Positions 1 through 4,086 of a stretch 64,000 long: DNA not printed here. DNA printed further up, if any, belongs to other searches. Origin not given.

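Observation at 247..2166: Luciferase-like monooxygenase domain inserted between the two hot-dog halves of a PKS dehydratase domain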

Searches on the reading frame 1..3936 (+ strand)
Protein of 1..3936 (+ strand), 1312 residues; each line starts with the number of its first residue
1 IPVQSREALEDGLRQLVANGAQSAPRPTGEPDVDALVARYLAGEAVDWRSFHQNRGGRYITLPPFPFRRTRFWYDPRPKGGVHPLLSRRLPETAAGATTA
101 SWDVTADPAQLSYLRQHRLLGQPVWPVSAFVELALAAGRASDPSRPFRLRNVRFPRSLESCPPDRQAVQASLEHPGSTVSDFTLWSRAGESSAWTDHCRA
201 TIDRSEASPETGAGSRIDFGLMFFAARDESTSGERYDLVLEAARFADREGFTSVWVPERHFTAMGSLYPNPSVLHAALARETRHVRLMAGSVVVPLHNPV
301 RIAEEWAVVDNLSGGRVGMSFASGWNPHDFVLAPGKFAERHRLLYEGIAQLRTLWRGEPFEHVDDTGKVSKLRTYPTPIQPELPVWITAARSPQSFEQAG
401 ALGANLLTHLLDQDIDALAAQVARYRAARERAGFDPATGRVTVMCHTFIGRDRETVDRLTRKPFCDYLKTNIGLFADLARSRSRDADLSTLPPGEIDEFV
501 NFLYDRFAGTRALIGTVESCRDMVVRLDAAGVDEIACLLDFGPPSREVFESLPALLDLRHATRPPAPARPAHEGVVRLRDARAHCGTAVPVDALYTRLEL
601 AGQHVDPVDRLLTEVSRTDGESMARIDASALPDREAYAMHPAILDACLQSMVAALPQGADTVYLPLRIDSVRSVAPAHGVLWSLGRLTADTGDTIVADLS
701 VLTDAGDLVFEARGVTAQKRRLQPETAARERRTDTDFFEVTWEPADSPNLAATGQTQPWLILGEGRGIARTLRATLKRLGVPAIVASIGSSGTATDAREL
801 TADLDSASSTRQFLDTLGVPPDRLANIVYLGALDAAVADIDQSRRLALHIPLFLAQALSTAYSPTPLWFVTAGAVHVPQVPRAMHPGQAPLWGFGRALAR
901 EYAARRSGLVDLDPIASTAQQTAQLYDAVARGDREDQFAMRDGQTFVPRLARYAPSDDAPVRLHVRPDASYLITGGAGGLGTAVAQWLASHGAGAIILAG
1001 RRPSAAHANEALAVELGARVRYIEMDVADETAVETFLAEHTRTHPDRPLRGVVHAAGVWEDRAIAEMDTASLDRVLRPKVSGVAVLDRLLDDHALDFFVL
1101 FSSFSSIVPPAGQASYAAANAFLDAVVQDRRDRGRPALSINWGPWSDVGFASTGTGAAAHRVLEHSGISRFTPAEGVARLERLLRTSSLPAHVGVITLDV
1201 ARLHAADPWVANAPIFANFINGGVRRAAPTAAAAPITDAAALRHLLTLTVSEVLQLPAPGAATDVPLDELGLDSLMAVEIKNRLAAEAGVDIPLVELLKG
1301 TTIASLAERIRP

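Call 3: search_protein_families(library=pfam, proteins=[window:1-3936:+], max_evalue=0.01)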
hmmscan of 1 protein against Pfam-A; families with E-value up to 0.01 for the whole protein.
window:1-3936:+ (1312 aa): 10 families
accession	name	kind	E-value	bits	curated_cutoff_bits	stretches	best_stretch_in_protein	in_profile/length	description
PF08659.16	KR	-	4.7e-59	199.8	22.6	1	969-1147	1-180/180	KR domain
PF00296.26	Bac_luciferase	-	3.2e-52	178.3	27.9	1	220-534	4-314/314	Luciferase-like monooxygenase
PF14765.12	PS-DH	-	2.5e-24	86.1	23.7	1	578-719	6-158/166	Polyketide synthase dehydratase N-terminal domain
PF00106.31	adh_short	-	5e-15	55.9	26.6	1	972-1128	4-161/195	short chain dehydrogenase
PF21089.3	PKS_DH_N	-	1.2e-13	51.3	27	1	83-187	1-103/103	Polyketide synthase dehydratase domain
PF00550.31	PP-binding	-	6.9e-13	49.1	20.8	1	1249-1310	6-67/67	Phosphopantetheine attachment site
PF13561.12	adh_short_C2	-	6.2e-10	39.5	27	1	977-1127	3-154/236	Enoyl-(Acyl carrier protein) reductase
PF23297.2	ACP_SdgA_C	-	1.3e-07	32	27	1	1243-1310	12-79/95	Highly reducing polyketide synthase sdgA, C-terminal ACP domain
PF01370.27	Epimerase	-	9.7e-06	25.6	20.9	1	972-1042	2-64/240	NAD dependent epimerase/dehydratase family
PF03435.24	Sacchrp_dh_NADP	-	0.0015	19.3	25.1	1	976-1040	5-69/129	Saccharopine dehydrogenase NADP binding domain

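Call 4: search_protein_families(library=ncbifam, proteins=[window:1-3936:+], max_evalue=0.01)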
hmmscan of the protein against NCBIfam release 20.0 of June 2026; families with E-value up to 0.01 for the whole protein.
window:1-3936:+ (1312 aa): 179 families (the best 25 are shown)
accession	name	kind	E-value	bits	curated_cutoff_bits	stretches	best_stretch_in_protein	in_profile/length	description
TIGR04020.1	seco_metab_LLM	subfamily_domain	3.1e-139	463.8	244.45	1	219-558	1-340/341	MupA/Atu3671 family FMN-dependent luciferase-like monooxygenase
NF045894.1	PKS_plus_SDR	equivalog_domain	1.1e-110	371.2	1740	2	728-1311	933-1510/1515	type I polyketide synthase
NF041183.1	Pks2_ls1_myc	equivalog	9.2e-65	218.4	2400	2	965-1309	1747-2079/2086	sulfolipid-1 biosynthesis phthioceranic/hydroxyphthioceranic acid synthase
NF037940.1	PKS_MbtD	equivalog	1.1e-38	133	1150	1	865-1310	548-975/978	mycobactin polyketide synthase MbtD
NF037941.1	PKS_NbtC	equivalog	6.7e-35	120.3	1150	1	849-1305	561-1021/1027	nocobactin polyketide synthase NbtC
TIGR03619.1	F420_Rv2161c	subfamily_domain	1.4e-34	119.8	166.9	1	241-458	2-231/247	TIGR03619 family F420-dependent LLM class oxidoreductase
TIGR04027.1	LLM_KPN_01858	hypoth_equivalog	1.7e-28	99.5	412.9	1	226-407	9-182/326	putative FMN-dependent luciferase-like monooxygenase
TIGR03571.1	lucif_BA3436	subfamily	2.2e-22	79.7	303.9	1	216-438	10-234/304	TIGR03571 family LLM class oxidoreductase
TIGR03858.1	LLM_2I7G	subfamily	3.8e-21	75.4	462.25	1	230-457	19-245/337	Atu2307/SP_0267 family LLM class monooxygenase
NF006110.0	PRK08261.1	equivalog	1.2e-17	64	410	1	968-1127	214-371/454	3-oxoacyl-ACP reductase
TIGR03558.1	oxido_grp_1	subfamily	2.1e-17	63.4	166.95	1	231-474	14-249/325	MsnO8 family LLM class oxidoreductase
TIGR03857.1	F420_MSMEG_2249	hypoth_equivalog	3.2e-17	62.7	218.4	1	237-535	14-319/329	TIGR03857 family LLM class F420-dependent oxidoreductase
NF004200.0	PRK05653.1-5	equivalog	1e-15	58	273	1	971-1125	5-162/242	3-oxoacyl-ACP reductase FabG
TIGR02813.1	omega_3_PfaA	subfamily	5.7e-15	53.1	1010.1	1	1014-1146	2090-2221/2582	polyketide-type polyunsaturated fatty acid synthase PfaA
TIGR03560.1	F420_Rv1855c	subfamily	8.2e-15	55.2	231.4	1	233-438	9-221/227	TIGR03560 family F420-dependent LLM class oxidoreductase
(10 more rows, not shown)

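Call 9: search_solved_structures(query=window:1-3936:+, max_evalue=1e-10)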
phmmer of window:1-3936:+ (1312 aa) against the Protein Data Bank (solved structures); distinct sequences matched with E-value up to 1e-10: 57.
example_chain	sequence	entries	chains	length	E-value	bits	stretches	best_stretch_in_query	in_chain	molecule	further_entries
6ket_A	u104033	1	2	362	3.7e-111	376.1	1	216-565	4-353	PuwE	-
7m7i_B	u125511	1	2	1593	4.5e-52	180.4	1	823-1307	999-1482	EryAI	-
7m7j_B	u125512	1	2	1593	6.9e-52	179.8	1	823-1308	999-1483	EryAI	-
7m7f_B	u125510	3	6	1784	8.1e-52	179.5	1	823-1307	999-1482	EryAI,6-deoxyerythronolide-B synthase EryA3, modules 5 and 6 chimera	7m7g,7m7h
7s6b_C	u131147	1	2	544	9e-52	179.4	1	733-1193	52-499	Polyketide synthase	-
8tjn_B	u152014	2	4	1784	3.1e-51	177.6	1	823-1307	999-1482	EryAI,6-deoxyerythronolide-B synthase EryA3, modules 5 and 6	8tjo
7s6c_A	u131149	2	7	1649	7e-51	176.4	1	734-1292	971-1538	6-deoxyerythronolide-B synthase EryA2, modules 3 and 4, Lsd14 Polyketide synthase fusion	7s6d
4imp_A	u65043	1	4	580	4.3e-50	173.8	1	848-1185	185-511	Polyketide synthase extender modules 3-4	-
3mjv_A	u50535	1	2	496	7.1e-47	163.1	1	825-1195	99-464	AmphB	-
3mjc_A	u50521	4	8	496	1.6e-46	162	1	825-1195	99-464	AmphB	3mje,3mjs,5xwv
4dif_A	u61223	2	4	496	5.9e-46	160.1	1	825-1195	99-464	AmphB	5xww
7m7e_B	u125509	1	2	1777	8.2e-46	159.6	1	823-1308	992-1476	6-deoxyerythronolide-B synthase EryA2, modules 3 and 4,EryAI,6-deoxyerythronolide-B syntha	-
3mjt_A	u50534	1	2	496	8.7e-46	159.5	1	825-1195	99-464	AmphB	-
6w7s_A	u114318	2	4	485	1e-41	146.1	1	823-1236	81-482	EryAI | KR1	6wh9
9d2z_A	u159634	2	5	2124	1.4e-41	145.7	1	958-1307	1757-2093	Mycocerosic acid synthase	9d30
9nju_A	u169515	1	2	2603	2.9e-15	58.4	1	1019-1310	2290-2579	Probable polyketide synthase 16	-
9ctk_A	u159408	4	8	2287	1.2e-13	53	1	962-1156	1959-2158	Polyketide synthase 2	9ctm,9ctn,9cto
9cti_A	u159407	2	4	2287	4.4e-13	51.2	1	962-1156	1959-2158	EcPKS2 - condensing domain bound to malonyl-CoA and malonyl | Polyketide synthase 2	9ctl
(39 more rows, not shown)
